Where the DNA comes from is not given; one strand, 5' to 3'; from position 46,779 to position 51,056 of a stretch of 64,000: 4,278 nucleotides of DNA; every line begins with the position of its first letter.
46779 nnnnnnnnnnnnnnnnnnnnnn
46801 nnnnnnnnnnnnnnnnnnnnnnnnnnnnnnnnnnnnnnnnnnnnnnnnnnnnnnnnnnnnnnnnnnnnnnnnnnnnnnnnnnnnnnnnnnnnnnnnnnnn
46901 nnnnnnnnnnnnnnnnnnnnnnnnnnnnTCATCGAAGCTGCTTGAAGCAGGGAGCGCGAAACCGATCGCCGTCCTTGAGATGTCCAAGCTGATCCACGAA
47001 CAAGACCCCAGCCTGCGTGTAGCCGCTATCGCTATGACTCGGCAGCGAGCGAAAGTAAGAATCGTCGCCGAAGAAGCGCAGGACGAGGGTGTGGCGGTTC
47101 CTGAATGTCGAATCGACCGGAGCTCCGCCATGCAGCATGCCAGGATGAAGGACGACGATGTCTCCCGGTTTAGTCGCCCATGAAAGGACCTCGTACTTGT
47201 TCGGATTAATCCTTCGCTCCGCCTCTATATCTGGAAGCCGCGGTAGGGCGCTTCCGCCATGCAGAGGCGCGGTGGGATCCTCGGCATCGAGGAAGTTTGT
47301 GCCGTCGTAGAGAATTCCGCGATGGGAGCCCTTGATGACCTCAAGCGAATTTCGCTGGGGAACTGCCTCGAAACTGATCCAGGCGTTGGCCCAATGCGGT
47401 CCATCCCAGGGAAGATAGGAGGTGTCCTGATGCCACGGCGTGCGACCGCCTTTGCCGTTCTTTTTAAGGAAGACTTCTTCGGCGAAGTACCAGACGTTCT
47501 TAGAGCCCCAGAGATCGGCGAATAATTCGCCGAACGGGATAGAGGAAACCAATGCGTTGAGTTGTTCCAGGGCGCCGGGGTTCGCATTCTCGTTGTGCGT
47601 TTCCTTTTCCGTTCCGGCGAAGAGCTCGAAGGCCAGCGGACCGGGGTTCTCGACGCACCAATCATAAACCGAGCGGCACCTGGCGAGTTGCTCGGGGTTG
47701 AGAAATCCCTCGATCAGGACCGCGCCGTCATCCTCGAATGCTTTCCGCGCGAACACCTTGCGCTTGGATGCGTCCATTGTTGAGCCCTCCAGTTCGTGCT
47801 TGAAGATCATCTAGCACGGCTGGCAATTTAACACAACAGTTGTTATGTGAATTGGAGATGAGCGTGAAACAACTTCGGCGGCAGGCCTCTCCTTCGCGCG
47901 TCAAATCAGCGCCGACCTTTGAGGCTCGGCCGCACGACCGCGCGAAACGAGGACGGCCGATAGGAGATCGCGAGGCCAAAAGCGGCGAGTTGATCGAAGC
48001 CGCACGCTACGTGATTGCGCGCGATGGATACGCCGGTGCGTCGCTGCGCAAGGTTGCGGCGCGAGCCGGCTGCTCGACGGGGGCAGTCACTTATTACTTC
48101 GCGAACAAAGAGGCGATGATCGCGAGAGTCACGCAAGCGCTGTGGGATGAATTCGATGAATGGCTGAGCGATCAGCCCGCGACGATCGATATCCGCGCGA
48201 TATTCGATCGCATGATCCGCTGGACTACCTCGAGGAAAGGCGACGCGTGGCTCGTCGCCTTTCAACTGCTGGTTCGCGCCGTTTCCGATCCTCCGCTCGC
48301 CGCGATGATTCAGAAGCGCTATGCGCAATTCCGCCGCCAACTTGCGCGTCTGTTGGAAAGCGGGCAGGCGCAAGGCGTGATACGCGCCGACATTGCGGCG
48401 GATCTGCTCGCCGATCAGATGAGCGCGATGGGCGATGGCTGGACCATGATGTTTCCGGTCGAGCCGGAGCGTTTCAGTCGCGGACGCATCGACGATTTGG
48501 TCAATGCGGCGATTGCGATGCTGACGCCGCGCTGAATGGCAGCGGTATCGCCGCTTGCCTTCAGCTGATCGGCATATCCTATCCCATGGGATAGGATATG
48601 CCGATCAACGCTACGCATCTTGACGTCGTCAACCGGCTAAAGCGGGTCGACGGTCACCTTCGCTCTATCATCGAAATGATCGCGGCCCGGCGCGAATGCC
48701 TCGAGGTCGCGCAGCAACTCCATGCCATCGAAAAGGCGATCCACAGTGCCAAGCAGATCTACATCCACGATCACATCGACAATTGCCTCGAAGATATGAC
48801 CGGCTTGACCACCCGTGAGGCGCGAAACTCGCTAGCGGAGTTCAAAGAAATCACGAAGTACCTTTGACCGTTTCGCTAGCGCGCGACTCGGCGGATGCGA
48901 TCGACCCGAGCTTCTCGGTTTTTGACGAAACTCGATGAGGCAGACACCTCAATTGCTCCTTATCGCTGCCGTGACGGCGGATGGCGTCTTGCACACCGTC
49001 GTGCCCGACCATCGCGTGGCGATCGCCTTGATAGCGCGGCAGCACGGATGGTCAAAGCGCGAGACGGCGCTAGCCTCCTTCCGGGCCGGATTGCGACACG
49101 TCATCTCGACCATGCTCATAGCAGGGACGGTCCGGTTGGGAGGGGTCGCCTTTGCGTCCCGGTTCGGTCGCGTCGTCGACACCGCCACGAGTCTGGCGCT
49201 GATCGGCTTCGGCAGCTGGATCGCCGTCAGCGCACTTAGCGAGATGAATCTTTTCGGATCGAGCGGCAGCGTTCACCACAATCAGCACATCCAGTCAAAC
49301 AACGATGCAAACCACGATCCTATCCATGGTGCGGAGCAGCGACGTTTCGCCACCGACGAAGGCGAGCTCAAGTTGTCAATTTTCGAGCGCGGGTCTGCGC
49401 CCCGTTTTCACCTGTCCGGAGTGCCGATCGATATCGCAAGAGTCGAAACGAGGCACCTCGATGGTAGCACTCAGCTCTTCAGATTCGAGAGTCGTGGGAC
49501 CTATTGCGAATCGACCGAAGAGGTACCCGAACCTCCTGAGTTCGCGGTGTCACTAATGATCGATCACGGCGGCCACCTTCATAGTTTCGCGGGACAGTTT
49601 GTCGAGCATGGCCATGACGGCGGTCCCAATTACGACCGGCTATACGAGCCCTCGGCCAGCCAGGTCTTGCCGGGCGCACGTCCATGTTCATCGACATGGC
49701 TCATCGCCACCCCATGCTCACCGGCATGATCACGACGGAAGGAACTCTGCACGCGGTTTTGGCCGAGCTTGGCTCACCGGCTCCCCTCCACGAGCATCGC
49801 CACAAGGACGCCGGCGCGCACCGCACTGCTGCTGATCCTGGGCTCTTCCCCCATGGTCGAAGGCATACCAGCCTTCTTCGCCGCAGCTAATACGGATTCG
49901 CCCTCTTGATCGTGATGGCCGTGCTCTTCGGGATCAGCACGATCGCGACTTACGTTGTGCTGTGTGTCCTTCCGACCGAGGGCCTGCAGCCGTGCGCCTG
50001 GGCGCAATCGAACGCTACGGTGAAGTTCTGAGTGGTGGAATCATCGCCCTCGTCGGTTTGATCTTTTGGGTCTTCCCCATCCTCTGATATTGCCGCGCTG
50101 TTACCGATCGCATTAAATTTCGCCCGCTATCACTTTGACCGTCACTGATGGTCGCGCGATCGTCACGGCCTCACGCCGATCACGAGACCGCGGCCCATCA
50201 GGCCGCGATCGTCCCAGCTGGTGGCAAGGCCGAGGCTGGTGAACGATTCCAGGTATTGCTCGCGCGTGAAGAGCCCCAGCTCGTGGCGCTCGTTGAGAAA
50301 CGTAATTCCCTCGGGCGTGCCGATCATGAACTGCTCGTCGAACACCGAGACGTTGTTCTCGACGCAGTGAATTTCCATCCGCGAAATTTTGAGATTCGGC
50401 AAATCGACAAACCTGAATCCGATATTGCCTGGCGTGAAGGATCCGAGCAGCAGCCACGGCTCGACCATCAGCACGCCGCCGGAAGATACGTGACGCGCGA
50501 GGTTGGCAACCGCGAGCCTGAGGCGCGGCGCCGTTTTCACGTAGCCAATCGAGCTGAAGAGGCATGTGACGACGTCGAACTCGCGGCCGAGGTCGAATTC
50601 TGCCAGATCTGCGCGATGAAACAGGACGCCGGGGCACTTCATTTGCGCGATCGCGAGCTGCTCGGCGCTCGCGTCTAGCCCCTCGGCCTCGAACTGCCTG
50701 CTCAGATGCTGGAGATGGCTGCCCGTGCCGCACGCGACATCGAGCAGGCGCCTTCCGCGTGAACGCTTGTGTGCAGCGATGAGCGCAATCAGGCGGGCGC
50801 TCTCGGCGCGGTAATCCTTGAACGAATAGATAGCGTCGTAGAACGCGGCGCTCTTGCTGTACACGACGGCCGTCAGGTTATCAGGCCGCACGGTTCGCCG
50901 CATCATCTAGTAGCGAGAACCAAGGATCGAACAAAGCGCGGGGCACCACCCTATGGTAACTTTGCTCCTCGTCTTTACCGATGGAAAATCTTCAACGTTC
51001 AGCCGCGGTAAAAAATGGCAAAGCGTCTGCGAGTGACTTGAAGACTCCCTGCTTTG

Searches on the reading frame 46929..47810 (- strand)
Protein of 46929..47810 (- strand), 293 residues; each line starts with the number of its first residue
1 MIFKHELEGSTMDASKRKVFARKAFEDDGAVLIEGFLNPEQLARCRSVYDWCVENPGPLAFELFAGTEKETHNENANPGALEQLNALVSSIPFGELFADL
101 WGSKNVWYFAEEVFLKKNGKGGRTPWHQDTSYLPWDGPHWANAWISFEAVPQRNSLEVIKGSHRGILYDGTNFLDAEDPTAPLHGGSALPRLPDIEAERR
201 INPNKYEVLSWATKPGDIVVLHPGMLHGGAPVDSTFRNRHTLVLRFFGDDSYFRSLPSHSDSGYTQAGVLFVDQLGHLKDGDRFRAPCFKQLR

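Call 4: search_protein_families(library=pfam, proteins=[window:46929-47810:-], max_evalue=0.01)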
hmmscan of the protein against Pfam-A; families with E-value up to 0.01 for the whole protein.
window:46929-47810:- (293 aa): 2 families
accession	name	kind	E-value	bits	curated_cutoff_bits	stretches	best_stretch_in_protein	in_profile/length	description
PF05721.19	PhyH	-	5.6e-20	73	22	1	25-236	1-209/213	Phytanoyl-CoA dioxygenase (PhyH)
PF02311.25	AraC_binding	-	0.0093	16.1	21.1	0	211-241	43-71/135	AraC-like ligand binding domain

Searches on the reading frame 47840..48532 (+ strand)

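Call 30: search_protein_families(library=pfam, proteins=[window:47840-48532:+], max_evalue=0.001)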
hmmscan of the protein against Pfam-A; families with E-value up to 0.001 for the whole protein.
window:47840-48532:+ (231 aa): 6 families
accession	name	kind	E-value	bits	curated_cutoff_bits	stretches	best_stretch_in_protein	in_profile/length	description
PF13977.11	TetR_C_6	-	1.6e-13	51.3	27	1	118-228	5-113/115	BetI-type transcriptional repressor, C-terminal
PF00440.29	TetR_N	-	4e-12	46.2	24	1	51-96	1-46/47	Bacterial regulatory proteins, tetR family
PF16859.10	TetR_C_11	-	2.3e-07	31.6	32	1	117-221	10-110/113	Tetracyclin repressor-like, C-terminal domain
PF16925.10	TetR_C_13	-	8.1e-05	23.4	27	1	150-205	38-93/109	Tetracyclin repressor-like, C-terminal domain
PF17940.6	TetR_C_31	-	0.00039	21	27.4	1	125-209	13-89/107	Tetracyclin repressor-like, C-terminal domain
PF21597.2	TetR_C_43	-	0.00099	19.7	27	0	155-191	36-72/105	Transcriptional regulator SbtR-like, C-terminal domain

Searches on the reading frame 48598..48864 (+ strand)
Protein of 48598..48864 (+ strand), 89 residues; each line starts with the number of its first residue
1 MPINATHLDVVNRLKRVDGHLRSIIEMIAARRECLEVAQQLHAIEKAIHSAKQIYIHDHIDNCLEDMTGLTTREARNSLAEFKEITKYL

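Call 30: search_protein_families(library=pfam, proteins=[window:48598-48864:+], max_evalue=0.001)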
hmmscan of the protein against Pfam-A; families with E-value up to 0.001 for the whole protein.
window:48598-48864:+ (89 aa): 1 family
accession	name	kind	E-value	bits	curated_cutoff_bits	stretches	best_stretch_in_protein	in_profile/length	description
PF02583.22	Trns_repr_metal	-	1.6e-19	70.5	22.8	1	9-85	4-75/78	Metal-sensitive transcriptional repressor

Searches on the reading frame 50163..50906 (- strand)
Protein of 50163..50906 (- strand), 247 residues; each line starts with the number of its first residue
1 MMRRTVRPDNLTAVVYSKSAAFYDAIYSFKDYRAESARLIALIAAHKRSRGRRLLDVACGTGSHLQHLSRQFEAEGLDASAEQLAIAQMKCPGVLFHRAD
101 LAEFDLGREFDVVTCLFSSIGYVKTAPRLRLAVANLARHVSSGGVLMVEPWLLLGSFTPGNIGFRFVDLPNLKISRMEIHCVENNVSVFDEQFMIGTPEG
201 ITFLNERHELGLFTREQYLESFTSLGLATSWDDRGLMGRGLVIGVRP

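Call 30: search_protein_families(library=pfam, proteins=[window:50163-50906:-], max_evalue=0.001)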
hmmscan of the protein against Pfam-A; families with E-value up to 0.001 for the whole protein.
window:50163-50906:- (247 aa): 6 families
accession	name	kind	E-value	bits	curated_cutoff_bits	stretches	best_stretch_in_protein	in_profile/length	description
PF13649.12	Methyltransf_25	-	1.5e-13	51.7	27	1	55-144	2-97/97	Methyltransferase domain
PF08241.18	Methyltransf_11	-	1e-09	39.3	21.2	1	55-147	1-94/95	Methyltransferase domain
PF13489.12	Methyltransf_23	-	1.2e-09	38.5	27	1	34-151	7-119/164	Methyltransferase domain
PF08242.18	Methyltransf_12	-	6.2e-08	33.7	30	1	55-146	1-98/98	Methyltransferase domain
PF13847.12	Methyltransf_31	-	5.6e-07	29.8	27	1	50-149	3-110/145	Methyltransferase domain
PF07021.18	MetW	-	0.00023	21.3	21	1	50-102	13-65/193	Methionine biosynthesis protein MetW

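Call 44: search_solved_structures(query=window:50163-50906:-, max_evalue=0.00001, show_alignments=1)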
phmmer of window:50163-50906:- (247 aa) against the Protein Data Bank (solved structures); distinct sequences matched with E-value up to 0.00001: 17.
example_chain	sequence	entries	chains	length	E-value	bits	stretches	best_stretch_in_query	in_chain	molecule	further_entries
3pfg_A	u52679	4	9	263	3e-48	167.5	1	18-245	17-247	N-methyltransferase | dTDP-3-amino-3,6-dideoxy-alpha-D-glucopyranose N,N-dimethyltransferase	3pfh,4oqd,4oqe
6m81_A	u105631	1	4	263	3.8e-48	167.1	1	19-245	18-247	dTDP-3-amino-3,6-dideoxy-alpha-D-glucopyranose N,N-dimethyltransferase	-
6m82_A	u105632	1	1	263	3.9e-48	167.1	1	19-245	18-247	dTDP-3-amino-3,6-dideoxy-alpha-D-glucopyranose N,N-dimethyltransferase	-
6m83_A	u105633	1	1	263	7.9e-48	166.1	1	18-245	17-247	dTDP-3-amino-3,6-dideoxy-alpha-D-glucopyranose N,N-dimethyltransferase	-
3px2_A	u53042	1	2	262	1e-47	165.7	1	18-245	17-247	N-methyltransferase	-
3px3_A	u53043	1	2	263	1.1e-47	165.6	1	18-245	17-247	N-methyltransferase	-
3bxo_A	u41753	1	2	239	2.3e-41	144.9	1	20-245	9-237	N,N-dimethyltransferase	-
6uk5_A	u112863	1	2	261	7.6e-40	140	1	20-246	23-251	CalS10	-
5bsz_A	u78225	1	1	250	3.5e-36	127.9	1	20-246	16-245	N-methyltransferase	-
1wzn_A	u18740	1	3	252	9.2e-12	48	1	15-149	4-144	SAM-dependent methyltransferase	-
3d2l_A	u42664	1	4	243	2.8e-10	43.2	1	48-149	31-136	SAM-dependent methyltransferase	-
1y8c_A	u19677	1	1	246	7.3e-09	38.5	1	16-168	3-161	S-adenosylmethionine-dependent methyltransferase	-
9ri2_A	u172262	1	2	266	1.3e-08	37.7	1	53-160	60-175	Methyltransferase, putative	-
9sot_A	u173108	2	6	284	4.1e-08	36.1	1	16-154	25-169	Class I SAM-dependent methyltransferase | Methyltransferase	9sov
8rdl_A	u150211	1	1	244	6.5e-07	32.2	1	48-147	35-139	ToxA protein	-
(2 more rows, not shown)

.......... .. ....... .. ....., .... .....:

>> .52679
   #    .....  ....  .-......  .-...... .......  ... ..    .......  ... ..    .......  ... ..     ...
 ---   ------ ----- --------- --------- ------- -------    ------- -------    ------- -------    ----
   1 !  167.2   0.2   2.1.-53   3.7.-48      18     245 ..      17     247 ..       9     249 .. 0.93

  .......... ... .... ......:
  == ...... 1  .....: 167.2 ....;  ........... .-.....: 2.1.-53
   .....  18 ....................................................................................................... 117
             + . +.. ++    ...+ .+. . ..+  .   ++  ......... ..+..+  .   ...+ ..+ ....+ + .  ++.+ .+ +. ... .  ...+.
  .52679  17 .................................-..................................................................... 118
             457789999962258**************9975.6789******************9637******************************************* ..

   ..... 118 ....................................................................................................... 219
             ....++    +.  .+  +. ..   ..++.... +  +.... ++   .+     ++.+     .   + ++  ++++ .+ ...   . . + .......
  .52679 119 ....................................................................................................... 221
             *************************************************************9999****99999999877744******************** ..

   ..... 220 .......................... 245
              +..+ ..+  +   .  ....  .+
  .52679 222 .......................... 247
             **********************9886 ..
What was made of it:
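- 50163..50906 (-): TylM1/DesVI-like SAM methyltransferase (NDP-aminosugar N,N-dimethyltransferase family). It is the conserved convergent neighbour of sqdB in the closest clade only, so its membership in the module is doubtful. 3pfg E=3e-48 (call 44).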
